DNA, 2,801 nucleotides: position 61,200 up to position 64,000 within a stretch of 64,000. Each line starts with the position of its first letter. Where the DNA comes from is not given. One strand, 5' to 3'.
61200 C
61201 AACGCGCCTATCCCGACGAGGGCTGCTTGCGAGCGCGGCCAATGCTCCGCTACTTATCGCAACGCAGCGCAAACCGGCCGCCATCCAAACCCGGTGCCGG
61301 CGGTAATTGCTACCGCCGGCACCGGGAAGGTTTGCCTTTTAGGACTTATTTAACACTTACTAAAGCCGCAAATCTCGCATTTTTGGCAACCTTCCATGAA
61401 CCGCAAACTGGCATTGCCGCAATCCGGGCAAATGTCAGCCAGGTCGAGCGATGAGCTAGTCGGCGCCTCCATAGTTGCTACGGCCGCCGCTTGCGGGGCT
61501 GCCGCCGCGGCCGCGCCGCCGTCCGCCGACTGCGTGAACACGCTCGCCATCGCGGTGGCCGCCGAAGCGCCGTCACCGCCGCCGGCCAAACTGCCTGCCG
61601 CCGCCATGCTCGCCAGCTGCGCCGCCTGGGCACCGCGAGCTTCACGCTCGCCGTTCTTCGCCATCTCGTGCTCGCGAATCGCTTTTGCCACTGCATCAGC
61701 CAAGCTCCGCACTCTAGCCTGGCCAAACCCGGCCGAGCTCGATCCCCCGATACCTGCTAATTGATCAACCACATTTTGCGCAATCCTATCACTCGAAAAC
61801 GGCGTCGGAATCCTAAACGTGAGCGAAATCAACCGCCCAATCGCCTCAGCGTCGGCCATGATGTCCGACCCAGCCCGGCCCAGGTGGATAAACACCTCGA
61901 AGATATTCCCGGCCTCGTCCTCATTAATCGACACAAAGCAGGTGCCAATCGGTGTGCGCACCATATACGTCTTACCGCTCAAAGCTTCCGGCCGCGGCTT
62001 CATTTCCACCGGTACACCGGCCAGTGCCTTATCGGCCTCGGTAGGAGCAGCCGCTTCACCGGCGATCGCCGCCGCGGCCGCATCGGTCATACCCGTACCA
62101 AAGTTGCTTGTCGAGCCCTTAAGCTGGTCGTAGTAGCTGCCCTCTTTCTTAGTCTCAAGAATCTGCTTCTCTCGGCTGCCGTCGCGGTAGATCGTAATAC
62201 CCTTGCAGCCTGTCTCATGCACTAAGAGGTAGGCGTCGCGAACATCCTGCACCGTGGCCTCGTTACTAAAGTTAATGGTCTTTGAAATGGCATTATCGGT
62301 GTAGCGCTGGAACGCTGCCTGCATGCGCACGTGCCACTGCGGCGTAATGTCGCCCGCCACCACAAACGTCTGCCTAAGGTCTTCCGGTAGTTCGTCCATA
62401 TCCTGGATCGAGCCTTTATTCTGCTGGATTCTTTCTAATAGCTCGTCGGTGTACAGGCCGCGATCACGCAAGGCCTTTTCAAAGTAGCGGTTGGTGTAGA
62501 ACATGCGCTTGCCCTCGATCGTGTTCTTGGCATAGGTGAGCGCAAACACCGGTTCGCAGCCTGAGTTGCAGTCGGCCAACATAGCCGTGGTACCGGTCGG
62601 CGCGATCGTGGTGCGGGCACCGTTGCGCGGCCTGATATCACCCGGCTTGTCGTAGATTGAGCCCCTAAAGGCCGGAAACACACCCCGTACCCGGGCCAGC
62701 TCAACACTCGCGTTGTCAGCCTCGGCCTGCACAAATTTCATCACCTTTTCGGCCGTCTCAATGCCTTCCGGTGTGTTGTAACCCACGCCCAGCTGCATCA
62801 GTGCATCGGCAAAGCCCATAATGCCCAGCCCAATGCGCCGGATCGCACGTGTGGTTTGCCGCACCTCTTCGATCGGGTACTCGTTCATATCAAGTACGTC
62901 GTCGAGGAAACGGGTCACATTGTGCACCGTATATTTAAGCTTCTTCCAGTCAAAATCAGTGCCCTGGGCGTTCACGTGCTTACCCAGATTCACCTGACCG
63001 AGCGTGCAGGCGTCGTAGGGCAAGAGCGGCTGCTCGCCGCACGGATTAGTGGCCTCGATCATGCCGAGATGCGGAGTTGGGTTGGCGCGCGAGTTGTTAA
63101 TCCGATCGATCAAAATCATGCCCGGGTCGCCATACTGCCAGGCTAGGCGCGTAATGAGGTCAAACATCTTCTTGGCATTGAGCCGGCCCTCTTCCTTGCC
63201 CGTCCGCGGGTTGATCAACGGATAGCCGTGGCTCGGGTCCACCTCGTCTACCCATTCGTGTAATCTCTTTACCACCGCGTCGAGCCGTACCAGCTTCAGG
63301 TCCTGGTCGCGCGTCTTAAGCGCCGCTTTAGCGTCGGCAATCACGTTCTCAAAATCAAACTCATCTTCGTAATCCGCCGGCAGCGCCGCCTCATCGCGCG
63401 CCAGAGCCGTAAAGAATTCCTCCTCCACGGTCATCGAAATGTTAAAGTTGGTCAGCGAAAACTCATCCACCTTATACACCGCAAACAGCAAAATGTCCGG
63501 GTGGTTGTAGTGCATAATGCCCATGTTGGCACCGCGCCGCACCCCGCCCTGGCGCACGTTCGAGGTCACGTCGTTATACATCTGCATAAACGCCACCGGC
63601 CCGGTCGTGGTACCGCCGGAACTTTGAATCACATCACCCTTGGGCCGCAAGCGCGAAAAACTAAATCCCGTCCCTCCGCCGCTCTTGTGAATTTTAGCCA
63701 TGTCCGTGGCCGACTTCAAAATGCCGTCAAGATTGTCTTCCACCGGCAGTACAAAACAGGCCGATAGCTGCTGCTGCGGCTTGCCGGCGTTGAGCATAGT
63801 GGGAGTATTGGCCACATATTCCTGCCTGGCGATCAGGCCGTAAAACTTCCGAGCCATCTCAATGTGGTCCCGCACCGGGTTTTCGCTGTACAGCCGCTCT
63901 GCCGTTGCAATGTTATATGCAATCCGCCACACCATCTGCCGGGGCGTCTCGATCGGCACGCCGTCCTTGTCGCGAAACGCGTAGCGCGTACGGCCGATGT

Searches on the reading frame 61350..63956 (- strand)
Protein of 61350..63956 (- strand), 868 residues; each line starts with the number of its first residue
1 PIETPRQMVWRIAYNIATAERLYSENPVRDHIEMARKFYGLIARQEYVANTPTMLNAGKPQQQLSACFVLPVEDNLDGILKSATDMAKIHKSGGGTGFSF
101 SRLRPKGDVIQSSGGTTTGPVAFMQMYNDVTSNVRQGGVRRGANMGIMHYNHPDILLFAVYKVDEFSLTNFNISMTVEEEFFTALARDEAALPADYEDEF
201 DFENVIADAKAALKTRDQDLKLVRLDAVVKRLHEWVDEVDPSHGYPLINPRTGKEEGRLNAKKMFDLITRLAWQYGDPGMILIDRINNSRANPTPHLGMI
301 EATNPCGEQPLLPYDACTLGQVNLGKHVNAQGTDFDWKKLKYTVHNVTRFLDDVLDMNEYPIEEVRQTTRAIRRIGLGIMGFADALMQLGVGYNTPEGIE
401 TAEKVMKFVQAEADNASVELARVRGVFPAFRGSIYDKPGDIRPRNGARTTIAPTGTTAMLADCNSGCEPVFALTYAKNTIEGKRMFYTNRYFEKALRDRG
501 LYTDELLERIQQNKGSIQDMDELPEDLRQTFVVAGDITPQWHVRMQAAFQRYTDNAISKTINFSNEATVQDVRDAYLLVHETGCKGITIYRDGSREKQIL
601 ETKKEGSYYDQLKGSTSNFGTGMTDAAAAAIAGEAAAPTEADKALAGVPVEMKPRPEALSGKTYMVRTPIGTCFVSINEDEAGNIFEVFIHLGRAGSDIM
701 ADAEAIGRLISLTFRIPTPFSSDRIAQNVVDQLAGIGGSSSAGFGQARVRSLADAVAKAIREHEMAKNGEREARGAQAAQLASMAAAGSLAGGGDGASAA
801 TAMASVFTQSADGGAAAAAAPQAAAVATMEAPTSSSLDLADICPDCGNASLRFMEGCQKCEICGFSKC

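Call 83: search_protein_families(library=pfam, proteins=[window:61350-63956:-], max_evalue=0.001)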
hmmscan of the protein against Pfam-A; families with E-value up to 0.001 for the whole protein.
window:61350-63956:- (868 aa): 3 families
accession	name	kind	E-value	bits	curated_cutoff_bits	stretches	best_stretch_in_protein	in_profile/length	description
PF02867.20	Ribonuc_red_lgC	-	2.8e-125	419.4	23.9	2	65-437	1-346/523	Ribonucleotide reductase, barrel domain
PF00317.26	Ribonuc_red_lgN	-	9.3e-15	54.9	28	1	2-61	24-76/77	Ribonucleotide reductase, all-alpha domain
PF12637.14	TSCPD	-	7.9e-13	49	22.8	1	664-763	3-87/88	TSCPD domain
